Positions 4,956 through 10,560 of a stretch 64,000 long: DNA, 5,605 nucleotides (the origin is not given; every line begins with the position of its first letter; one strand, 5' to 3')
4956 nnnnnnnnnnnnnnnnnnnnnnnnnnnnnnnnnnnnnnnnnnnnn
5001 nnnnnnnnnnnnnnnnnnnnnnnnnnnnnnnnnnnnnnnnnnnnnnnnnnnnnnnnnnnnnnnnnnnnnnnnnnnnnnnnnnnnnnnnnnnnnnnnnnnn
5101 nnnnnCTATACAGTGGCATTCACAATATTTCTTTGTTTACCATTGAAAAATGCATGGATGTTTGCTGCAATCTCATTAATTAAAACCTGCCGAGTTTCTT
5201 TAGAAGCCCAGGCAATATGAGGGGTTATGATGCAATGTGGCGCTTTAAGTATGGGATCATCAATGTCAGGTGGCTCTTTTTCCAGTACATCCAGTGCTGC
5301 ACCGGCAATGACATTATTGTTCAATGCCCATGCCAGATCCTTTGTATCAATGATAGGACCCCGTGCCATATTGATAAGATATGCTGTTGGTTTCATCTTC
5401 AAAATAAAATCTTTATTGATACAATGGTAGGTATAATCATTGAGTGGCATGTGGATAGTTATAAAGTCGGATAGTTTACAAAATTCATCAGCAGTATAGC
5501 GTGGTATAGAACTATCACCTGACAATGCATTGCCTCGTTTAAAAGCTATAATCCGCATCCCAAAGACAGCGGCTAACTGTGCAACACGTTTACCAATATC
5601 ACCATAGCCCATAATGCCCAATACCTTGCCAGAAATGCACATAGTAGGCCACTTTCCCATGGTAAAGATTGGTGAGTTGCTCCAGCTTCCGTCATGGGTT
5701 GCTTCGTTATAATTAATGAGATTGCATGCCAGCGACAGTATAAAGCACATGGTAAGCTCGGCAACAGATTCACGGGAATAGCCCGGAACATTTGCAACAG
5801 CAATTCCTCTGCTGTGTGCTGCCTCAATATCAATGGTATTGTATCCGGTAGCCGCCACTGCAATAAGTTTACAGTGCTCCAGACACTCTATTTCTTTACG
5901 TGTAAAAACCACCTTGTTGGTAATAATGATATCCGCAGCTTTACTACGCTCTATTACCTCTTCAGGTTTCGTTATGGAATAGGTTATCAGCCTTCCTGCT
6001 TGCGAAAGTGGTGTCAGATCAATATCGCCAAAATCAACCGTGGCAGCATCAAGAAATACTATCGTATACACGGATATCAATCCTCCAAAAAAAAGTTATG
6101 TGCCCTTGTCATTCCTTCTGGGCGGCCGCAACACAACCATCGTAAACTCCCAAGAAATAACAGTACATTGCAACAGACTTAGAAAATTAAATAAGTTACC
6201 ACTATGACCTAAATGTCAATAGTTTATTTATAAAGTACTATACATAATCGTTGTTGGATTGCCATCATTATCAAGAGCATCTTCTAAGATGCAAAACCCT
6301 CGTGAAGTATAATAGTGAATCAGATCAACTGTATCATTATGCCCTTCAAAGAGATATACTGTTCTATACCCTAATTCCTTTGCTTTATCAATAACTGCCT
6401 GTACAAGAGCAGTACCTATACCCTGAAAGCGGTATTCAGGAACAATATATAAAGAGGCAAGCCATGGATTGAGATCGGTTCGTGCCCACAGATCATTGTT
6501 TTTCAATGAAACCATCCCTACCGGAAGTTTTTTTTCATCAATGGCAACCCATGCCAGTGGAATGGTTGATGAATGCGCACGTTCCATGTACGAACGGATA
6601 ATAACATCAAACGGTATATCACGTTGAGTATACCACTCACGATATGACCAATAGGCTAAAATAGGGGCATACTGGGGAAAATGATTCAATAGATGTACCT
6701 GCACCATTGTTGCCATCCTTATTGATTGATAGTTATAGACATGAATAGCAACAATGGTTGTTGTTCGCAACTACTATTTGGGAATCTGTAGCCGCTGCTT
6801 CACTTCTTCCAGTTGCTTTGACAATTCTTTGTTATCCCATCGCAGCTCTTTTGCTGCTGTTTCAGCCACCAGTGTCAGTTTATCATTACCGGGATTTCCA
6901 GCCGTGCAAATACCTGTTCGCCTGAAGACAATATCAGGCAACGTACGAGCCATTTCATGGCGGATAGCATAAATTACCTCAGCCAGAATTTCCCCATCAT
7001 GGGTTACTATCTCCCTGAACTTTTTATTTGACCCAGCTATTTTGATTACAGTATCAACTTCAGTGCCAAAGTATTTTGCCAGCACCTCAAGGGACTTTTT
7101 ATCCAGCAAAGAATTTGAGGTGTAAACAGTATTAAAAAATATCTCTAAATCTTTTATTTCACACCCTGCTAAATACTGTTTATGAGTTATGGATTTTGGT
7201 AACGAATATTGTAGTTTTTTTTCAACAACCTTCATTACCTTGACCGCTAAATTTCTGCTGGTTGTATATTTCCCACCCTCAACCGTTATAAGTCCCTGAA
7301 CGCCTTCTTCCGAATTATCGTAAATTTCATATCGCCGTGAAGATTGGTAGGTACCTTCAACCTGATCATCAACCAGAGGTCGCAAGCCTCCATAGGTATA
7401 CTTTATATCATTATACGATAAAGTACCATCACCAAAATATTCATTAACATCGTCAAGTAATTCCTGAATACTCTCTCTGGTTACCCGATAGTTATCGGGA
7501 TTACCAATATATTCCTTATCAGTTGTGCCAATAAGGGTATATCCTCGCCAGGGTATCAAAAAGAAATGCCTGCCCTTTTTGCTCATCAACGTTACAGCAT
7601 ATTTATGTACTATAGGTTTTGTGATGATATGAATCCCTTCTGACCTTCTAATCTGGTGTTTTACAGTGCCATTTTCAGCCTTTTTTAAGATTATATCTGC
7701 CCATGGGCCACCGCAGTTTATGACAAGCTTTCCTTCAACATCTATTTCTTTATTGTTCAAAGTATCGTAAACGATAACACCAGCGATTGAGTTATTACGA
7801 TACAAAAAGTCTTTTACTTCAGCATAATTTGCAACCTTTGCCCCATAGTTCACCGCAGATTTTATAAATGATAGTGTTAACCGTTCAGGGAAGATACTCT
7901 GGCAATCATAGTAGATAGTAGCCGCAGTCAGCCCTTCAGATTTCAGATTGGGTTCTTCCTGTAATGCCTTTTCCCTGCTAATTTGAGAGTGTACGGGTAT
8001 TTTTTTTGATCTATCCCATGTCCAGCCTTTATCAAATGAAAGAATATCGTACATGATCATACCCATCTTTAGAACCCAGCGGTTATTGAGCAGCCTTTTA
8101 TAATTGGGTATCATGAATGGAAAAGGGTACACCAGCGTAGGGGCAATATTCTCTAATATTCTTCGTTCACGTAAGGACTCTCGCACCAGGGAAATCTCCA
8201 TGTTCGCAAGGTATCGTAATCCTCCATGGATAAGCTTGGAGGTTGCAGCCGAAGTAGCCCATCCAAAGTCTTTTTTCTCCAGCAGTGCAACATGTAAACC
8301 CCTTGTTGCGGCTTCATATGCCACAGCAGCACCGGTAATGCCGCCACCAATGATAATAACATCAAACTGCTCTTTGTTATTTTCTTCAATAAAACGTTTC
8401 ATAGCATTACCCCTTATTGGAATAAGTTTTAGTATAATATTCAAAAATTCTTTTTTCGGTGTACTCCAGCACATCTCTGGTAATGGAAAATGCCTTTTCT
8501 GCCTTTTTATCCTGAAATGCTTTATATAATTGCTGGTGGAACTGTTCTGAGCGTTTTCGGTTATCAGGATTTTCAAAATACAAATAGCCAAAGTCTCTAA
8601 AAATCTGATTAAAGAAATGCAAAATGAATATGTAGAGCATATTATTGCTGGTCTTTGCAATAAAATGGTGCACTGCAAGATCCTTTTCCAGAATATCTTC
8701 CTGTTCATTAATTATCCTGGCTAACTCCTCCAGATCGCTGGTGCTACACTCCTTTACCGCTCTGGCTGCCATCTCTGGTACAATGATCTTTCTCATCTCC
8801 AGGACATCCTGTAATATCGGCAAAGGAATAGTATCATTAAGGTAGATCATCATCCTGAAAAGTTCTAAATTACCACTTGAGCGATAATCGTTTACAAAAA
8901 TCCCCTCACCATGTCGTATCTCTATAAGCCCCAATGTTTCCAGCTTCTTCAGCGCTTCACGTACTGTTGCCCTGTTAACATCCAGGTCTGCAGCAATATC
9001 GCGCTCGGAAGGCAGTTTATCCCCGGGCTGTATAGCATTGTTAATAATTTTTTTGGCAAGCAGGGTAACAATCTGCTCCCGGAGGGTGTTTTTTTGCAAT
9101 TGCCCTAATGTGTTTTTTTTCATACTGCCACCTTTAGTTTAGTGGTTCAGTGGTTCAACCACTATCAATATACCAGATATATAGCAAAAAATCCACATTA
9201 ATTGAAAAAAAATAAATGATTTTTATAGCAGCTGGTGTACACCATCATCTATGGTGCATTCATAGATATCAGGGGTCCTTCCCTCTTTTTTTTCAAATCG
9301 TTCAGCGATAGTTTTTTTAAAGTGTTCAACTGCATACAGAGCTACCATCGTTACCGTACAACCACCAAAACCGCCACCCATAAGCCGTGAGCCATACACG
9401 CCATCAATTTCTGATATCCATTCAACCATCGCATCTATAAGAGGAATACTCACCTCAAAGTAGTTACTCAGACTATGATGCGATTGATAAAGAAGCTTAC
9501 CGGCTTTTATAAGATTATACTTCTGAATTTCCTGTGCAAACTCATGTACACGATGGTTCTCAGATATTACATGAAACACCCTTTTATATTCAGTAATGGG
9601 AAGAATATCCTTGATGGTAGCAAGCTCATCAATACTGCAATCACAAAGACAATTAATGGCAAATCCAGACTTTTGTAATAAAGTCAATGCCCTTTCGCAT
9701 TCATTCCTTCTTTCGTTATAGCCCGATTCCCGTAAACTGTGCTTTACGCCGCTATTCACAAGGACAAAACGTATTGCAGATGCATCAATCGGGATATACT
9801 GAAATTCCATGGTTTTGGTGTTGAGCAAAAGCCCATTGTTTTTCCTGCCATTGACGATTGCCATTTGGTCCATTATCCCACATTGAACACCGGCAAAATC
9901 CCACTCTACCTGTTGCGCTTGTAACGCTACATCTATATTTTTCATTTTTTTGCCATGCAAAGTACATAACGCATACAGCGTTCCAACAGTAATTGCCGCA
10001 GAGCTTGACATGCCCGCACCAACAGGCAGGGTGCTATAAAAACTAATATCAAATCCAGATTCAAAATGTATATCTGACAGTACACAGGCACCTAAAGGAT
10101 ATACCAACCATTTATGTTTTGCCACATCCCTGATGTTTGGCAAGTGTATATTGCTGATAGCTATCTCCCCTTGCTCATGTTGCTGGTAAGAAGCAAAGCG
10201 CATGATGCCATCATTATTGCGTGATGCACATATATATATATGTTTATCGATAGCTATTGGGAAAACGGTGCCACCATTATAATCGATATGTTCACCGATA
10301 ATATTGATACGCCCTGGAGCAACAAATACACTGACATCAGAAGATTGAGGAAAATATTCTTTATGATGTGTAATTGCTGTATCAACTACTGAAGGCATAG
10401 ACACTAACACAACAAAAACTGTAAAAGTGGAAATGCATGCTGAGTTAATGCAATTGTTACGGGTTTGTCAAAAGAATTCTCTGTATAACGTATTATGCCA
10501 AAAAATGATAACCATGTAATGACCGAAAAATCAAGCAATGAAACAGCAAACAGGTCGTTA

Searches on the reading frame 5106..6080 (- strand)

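Call 53: search_protein_families(library=pfam, proteins=[window:5106-6080:-])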
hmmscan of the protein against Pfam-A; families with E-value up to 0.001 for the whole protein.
window:5106-6080:- (324 aa): 3 families
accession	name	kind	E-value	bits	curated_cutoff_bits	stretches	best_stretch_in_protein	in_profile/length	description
PF02826.25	2-Hacid_dh_C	-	8.4e-51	172.3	25.1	1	113-290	3-178/178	D-isomer specific 2-hydroxyacid dehydrogenase, NAD binding domain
PF00389.36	2-Hacid_dh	-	1.1e-25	90.3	24.6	1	23-321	13-134/134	D-isomer specific 2-hydroxyacid dehydrogenase, catalytic domain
PF00670.27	AdoHcyase_NAD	-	0.00056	20.5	27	0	147-178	19-50/162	S-adenosyl-L-homocysteine hydrolase, NAD binding domain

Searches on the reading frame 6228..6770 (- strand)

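Call 53: search_protein_families(library=pfam, proteins=[window:6228-6770:-])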
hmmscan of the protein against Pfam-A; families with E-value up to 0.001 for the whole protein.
window:6228-6770:- (180 aa): 4 families
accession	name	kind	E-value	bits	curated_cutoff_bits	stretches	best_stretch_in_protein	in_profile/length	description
PF00583.31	Acetyltransf_1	-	4.2e-15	56.5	20.7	1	57-159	23-116/116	Acetyltransferase (GNAT) family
PF13508.13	Acetyltransf_7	-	2.4e-10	41.1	27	1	74-159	6-82/84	Acetyltransferase (GNAT) domain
PF13673.13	Acetyltransf_10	-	6.9e-08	33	23.6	1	72-176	32-124/128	Acetyltransferase (GNAT) domain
PF13302.13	Acetyltransf_3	-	0.00011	23.3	25.4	1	33-139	14-118/138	Acetyltransferase (GNAT) domain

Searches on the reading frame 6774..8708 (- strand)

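Call 53: search_protein_families(library=pfam, proteins=[window:6774-8708:-])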
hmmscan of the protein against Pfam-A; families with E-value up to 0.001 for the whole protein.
window:6774-8708:- (644 aa): 7 families
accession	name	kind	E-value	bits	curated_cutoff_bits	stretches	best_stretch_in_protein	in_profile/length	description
PF01266.30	DAO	-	1.4e-57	196.2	27.9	1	116-449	1-316/353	FAD dependent oxidoreductase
PF16901.10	DAO_C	-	3.2e-19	69.5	31.4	1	506-628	1-125/126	C-terminal domain of alpha-glycerophosphate oxidase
PF00890.30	FAD_binding_2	-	8e-07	29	20.4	1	116-155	1-41/414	FAD binding domain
PF12831.13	FAD_oxidored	-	4.9e-06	26.5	27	1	116-160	1-47/416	FAD dependent oxidoreductase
PF13450.12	NAD_binding_8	-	6.3e-06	26.8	21.9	1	119-155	1-39/68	NAD(P)-binding Rossmann-like domain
PF01494.25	FAD_binding_3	-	8.9e-05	22.3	22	0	115-147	2-34/349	FAD binding domain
PF01946.23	Thi4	-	0.0001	22.1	26.2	0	113-146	16-50/235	Thi4 family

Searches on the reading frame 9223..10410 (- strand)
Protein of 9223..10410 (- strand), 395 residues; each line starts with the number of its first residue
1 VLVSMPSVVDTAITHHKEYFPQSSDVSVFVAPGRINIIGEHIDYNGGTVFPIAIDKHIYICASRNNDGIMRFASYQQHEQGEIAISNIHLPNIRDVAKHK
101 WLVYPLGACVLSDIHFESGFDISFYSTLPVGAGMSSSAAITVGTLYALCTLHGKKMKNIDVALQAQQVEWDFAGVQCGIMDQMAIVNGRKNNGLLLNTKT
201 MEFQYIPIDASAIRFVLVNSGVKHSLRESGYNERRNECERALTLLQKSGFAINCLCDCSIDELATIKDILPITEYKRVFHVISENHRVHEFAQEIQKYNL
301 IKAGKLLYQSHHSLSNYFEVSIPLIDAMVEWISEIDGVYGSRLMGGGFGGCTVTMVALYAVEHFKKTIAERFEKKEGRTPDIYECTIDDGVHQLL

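Call 53: search_protein_families(library=pfam, proteins=[window:9223-10410:-])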
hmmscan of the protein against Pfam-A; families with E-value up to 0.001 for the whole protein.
window:9223-10410:- (395 aa): 3 families
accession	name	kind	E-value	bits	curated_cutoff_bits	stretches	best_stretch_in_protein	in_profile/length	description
PF10509.15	GalKase_gal_bdg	-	2e-19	69.3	23.1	1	15-64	2-49/49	Galactokinase galactose-binding signature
PF00288.32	GHMP_kinases_N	-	1.8e-17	63.8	22.3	1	115-188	15-86/87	GHMP kinases N terminal domain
PF08544.19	GHMP_kinases_C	-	4.4e-07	30.7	21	1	295-356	5-66/85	GHMP kinases C terminal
